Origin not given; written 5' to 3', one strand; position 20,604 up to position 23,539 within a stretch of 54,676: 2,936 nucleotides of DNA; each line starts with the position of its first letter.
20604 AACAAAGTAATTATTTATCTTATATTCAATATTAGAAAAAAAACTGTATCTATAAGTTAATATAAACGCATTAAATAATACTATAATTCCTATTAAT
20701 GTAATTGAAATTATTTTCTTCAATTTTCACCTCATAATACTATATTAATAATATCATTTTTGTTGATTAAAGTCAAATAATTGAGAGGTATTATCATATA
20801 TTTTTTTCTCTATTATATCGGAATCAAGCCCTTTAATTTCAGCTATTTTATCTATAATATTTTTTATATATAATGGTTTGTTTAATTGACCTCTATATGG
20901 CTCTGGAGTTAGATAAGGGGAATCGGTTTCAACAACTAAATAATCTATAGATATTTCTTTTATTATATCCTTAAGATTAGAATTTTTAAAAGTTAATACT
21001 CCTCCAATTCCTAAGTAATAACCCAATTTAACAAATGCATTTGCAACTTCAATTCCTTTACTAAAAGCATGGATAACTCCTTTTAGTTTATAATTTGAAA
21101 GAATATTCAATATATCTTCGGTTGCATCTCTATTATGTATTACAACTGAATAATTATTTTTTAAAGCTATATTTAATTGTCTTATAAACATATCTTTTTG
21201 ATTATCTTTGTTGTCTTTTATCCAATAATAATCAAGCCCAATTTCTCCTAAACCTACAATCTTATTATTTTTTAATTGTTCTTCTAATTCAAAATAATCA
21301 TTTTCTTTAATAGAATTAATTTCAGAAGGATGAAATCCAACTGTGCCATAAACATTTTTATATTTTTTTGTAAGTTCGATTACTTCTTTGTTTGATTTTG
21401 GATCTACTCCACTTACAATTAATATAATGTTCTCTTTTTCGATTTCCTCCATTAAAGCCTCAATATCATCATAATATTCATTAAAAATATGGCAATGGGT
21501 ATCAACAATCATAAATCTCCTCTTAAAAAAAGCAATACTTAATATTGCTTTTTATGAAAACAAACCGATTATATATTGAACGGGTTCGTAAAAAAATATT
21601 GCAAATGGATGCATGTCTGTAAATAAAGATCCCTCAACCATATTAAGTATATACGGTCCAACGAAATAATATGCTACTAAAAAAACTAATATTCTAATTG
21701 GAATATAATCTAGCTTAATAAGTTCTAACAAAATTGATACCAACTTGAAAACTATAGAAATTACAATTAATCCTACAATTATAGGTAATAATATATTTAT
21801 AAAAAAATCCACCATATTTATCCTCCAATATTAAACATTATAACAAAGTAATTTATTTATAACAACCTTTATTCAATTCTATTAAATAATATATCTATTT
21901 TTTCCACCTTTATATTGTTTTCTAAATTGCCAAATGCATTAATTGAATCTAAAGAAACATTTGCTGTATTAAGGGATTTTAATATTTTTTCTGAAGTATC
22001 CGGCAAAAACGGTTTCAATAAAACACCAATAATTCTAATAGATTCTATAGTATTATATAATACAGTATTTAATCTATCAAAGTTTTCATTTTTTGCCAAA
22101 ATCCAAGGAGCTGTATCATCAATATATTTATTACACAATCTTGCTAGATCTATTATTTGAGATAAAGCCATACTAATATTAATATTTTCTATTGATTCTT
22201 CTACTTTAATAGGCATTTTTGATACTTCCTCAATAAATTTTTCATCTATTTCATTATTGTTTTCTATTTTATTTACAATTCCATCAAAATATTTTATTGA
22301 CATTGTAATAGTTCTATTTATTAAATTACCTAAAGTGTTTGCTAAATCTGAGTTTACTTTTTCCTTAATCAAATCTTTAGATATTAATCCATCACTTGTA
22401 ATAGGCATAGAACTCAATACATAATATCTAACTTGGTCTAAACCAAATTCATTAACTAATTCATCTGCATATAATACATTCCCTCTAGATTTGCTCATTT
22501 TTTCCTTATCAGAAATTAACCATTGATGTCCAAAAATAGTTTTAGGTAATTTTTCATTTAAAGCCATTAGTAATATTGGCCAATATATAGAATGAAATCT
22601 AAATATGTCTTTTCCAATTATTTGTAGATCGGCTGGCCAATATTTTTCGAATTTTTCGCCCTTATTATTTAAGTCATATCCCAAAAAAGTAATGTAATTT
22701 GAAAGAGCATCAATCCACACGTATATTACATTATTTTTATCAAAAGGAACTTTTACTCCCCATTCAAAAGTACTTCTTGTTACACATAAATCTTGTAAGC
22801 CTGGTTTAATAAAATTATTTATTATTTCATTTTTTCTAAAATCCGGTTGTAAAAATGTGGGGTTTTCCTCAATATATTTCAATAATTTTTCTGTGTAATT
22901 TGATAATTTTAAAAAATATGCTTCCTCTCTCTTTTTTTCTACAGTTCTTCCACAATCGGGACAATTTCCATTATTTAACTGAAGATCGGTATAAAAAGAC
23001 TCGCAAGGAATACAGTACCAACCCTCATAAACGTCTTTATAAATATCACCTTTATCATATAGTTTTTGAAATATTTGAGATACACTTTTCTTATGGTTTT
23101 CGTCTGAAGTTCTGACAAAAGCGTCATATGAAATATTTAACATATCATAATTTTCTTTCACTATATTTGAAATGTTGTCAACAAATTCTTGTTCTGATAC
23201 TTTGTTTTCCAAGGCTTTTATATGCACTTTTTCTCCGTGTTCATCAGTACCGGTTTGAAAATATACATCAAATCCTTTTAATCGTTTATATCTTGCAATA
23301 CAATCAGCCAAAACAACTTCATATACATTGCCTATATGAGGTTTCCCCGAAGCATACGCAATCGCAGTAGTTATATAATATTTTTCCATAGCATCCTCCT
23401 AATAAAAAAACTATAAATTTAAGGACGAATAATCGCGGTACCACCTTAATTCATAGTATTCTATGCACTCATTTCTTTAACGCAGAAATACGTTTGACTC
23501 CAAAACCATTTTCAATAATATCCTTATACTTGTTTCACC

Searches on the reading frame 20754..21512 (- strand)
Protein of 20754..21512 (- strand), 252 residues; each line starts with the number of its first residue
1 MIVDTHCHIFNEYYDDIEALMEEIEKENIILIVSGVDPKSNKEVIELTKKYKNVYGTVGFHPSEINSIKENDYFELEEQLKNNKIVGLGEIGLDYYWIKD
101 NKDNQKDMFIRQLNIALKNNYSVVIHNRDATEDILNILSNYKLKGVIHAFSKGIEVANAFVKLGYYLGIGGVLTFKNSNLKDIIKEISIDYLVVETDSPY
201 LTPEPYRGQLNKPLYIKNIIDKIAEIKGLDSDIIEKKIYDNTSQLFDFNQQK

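Call 23: search_protein_families(library=pfam, proteins=[window:20754-21512:-], max_evalue=0.0001)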
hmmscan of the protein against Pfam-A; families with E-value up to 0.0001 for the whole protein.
window:20754-21512:- (252 aa): 1 family
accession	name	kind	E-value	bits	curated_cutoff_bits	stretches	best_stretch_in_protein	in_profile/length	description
PF01026.27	TatD_DNase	-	1.1e-74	251.5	27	1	3-246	1-252/253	TatD related DNase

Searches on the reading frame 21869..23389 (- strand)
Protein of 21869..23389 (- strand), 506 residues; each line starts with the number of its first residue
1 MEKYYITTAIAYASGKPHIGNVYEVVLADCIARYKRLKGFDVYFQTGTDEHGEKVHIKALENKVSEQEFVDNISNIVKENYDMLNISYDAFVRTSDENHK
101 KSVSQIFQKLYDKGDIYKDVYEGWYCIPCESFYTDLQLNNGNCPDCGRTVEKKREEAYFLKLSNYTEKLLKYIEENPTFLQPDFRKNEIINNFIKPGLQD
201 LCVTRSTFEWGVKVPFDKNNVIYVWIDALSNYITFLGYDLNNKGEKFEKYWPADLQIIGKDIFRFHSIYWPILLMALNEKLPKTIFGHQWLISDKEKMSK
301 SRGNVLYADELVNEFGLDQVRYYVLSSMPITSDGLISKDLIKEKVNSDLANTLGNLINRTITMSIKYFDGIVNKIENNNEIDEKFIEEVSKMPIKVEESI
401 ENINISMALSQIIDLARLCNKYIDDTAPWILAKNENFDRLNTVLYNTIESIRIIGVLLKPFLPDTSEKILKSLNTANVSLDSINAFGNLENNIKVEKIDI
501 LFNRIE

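Call 23: search_protein_families(library=pfam, proteins=[window:21869-23389:-], max_evalue=0.0001)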
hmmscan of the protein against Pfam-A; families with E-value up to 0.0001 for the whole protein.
window:21869-23389:- (506 aa): 6 families
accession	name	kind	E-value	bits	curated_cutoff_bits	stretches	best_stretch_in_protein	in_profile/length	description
PF09334.17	tRNA-synt_1g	-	3.8e-112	375.4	20.1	2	138-360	164-390/391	tRNA synthetases class I (M)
PF00133.28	tRNA-synt_1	-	6.5e-36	124.4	22.7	2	2-216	23-245/414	tRNA synthetases class I (I, L, M and V)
PF01406.26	tRNA-synt_1e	-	8.9e-12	45.4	27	1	15-156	21-165/301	tRNA synthetases class I (C) catalytic domain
PF19303.5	Anticodon_3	-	2.5e-11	44.1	23.5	1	379-506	8-136/152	Anticodon binding domain of methionyl tRNA ligase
PF01921.24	tRNA-synt_1f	-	4.6e-08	32.8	27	0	258-338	240-323/360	tRNA synthetases class I (K)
PF08264.19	Anticodon_1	-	5.5e-08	33.2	25.1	1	382-475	1-95/148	Anticodon-binding domain of tRNA ligase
